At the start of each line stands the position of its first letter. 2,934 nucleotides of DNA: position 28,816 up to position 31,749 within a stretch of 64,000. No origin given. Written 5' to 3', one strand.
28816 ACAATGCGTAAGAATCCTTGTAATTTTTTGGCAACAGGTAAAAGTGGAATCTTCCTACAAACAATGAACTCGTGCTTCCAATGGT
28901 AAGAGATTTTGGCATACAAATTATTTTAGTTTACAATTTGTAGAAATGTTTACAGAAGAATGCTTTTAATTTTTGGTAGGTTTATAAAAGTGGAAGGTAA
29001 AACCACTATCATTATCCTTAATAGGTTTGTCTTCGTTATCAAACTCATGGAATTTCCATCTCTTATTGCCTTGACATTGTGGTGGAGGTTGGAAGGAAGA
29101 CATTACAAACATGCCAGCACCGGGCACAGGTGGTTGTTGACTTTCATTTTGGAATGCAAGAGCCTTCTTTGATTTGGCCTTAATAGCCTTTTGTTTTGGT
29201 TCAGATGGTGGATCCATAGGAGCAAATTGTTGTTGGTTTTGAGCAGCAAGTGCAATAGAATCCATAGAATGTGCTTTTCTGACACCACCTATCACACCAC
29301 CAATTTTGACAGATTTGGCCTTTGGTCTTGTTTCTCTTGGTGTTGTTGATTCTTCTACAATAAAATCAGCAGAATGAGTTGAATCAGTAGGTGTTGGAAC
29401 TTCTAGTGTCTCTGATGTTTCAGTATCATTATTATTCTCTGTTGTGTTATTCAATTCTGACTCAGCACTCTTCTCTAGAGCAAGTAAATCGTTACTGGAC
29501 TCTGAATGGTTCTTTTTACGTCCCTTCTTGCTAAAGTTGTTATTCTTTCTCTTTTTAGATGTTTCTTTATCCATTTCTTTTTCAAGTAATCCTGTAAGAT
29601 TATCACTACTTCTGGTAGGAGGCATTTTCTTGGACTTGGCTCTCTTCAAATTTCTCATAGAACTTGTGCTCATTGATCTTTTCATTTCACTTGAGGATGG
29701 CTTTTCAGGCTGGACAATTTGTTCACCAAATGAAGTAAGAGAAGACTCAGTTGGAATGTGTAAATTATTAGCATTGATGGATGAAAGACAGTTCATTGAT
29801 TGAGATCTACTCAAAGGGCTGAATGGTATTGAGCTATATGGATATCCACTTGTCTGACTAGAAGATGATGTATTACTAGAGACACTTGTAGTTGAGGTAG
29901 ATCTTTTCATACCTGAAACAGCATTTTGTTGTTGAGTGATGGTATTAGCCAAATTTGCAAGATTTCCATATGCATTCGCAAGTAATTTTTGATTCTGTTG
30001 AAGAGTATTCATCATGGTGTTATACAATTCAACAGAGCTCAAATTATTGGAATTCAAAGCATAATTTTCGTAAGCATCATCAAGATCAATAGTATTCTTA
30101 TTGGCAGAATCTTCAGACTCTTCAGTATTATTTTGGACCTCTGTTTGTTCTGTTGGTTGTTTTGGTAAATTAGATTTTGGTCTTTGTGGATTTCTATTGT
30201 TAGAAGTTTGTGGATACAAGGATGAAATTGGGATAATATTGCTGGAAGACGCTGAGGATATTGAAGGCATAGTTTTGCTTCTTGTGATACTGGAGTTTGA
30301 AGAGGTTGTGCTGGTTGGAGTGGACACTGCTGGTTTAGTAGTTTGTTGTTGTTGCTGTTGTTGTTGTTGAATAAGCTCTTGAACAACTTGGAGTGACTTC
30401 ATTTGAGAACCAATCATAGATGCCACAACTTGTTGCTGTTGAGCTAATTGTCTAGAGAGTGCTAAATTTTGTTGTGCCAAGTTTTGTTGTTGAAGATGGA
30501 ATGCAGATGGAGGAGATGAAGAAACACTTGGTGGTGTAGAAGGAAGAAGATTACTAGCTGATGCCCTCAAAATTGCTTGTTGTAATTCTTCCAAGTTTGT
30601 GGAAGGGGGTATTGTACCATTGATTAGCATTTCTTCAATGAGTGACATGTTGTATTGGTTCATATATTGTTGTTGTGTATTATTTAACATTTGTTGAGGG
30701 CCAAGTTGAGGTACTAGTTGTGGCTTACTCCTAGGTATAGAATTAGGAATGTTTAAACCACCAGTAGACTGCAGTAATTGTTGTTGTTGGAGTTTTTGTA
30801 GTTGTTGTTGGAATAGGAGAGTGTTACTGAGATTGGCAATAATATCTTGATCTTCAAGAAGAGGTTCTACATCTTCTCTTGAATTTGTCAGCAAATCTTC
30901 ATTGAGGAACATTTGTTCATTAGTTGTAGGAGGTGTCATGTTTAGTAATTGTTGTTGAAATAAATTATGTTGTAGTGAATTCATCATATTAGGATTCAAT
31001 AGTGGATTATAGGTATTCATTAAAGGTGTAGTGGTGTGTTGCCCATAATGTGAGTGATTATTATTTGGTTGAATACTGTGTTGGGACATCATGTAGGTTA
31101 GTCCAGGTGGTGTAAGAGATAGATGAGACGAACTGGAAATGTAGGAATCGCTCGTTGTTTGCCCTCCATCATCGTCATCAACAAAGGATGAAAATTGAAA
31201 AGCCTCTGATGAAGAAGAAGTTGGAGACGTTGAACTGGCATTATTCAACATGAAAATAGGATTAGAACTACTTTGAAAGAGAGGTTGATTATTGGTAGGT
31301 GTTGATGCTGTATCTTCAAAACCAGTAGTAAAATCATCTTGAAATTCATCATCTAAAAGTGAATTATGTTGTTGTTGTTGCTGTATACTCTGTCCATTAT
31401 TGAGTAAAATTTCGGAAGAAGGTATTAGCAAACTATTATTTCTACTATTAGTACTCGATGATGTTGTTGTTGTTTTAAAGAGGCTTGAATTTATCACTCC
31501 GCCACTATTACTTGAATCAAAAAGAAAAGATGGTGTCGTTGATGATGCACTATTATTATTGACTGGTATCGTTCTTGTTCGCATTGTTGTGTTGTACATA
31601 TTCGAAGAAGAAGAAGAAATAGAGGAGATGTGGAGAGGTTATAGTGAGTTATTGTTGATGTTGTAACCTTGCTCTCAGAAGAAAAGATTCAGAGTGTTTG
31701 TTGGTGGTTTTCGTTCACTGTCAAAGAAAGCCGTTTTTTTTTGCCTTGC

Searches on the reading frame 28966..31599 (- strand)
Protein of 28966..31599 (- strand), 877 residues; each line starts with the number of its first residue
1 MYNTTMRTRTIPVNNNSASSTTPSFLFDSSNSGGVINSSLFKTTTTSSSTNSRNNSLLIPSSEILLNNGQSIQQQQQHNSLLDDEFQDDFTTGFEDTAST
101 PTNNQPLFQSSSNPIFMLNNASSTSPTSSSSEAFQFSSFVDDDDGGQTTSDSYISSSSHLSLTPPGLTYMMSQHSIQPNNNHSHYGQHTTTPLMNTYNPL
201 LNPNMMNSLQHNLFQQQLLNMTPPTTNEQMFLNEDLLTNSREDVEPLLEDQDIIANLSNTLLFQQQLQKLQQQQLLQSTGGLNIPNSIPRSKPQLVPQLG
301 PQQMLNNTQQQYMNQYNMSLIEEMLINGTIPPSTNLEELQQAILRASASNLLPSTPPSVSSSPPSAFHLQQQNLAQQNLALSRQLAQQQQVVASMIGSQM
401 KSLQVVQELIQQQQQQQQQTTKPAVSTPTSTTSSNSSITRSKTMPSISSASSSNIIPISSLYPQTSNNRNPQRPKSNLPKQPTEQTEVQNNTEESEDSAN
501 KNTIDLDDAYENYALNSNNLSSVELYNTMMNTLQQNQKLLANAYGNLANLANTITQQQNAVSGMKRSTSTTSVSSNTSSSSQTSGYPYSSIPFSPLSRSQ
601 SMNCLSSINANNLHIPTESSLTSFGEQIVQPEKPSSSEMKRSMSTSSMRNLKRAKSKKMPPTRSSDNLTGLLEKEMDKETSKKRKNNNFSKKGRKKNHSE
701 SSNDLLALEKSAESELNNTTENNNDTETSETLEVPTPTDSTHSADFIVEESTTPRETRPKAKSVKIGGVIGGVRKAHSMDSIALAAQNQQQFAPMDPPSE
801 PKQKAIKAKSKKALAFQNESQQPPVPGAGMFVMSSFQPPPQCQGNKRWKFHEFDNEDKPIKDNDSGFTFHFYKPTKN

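Call 63: list_cluster_members(proteins=[window:28966-31599:-, window:6486-8573:-, window:48394-49953:-, window:45248-46774:+, window:42726-44195:+, window:51463-52887:+, window:53051-54406:-, window:11706-12989:-, window:41241-42365:-, window:34802-36745:+])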
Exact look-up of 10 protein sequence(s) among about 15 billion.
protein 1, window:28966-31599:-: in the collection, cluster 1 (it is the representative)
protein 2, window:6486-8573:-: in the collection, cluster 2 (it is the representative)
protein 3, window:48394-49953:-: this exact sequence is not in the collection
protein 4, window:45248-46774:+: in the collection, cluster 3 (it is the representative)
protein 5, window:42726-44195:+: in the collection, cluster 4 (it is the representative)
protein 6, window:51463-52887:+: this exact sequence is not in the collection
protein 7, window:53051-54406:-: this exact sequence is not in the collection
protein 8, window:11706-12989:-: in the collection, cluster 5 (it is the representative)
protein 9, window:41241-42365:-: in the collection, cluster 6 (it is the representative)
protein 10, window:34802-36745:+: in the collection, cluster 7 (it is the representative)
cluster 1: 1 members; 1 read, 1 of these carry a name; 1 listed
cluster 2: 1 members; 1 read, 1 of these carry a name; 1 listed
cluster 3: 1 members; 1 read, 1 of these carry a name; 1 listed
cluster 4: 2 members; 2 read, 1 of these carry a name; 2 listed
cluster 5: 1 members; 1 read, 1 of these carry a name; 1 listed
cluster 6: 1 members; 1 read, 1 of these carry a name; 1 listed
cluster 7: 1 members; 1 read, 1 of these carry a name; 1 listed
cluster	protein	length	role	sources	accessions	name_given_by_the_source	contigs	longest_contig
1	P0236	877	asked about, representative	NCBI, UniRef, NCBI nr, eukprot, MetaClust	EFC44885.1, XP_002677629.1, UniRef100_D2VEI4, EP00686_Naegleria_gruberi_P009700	predicted protein [Naegleria gruberi] | Predicted protein n=1 Tax=Naegleria gruberi TaxID=5762 RepID=D2VEI4_NAEGR | uncharacterized protein NAEGRDRAFT_57972 [Naegleria gruberi]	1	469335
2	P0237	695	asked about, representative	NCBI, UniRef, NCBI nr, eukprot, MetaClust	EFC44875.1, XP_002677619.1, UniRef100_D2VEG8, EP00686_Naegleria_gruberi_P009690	predicted protein [Naegleria gruberi] | Predicted protein n=1 Tax=Naegleria gruberi TaxID=5762 RepID=D2VEG8_NAEGR | uncharacterized protein NAEGRDRAFT_48893 [Naegleria gruberi]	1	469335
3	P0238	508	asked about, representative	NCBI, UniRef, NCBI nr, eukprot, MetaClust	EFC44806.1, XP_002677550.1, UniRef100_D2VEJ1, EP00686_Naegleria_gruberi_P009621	predicted protein [Naegleria gruberi] | Predicted protein n=1 Tax=Naegleria gruberi TaxID=5762 RepID=D2VEJ1_NAEGR | uncharacterized protein NAEGRDRAFT_67296 [Naegleria gruberi]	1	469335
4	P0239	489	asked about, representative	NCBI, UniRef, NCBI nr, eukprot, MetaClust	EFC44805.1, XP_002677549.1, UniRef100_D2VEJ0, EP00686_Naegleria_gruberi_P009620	predicted protein [Naegleria gruberi] | Predicted protein n=1 Tax=Naegleria gruberi TaxID=5762 RepID=D2VEJ0_NAEGR | uncharacterized protein NAEGRDRAFT_48906 [Naegleria gruberi]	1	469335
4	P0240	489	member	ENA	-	-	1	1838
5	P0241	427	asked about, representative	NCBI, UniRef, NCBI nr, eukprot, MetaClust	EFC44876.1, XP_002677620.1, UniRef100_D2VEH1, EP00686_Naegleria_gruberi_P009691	predicted protein [Naegleria gruberi] | Predicted protein n=1 Tax=Naegleria gruberi TaxID=5762 RepID=D2VEH1_NAEGR | uncharacterized protein NAEGRDRAFT_48896 [Naegleria gruberi]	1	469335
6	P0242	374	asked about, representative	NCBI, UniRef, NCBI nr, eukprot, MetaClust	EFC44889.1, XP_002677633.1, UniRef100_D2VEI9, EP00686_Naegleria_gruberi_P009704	leucine rich repeat, typical subtype-like protein [Naegleria gruberi] | Leucine rich repeat, typical subtype-like protein n=1 Tax=Naegleria gruberi TaxID=5762 ... | XP_002677633.1 leucine rich repeat, typical subtype-like protein [Naegleria gruberi ...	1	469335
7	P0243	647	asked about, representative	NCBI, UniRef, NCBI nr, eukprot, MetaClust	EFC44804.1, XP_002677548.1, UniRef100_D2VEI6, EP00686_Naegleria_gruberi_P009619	predicted protein [Naegleria gruberi] | O-acyltransferase n=1 Tax=Naegleria gruberi TaxID=5762 RepID=D2VEI6_NAEGR | uncharacterized protein NAEGRDRAFT_57973 [Naegleria gruberi]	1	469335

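Call 73: search_protein_families(library=pfam, proteins=[window:28966-31599:-], max_evalue=0.001)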
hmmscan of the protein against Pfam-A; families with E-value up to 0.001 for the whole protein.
window:28966-31599:- (877 aa): 0 families
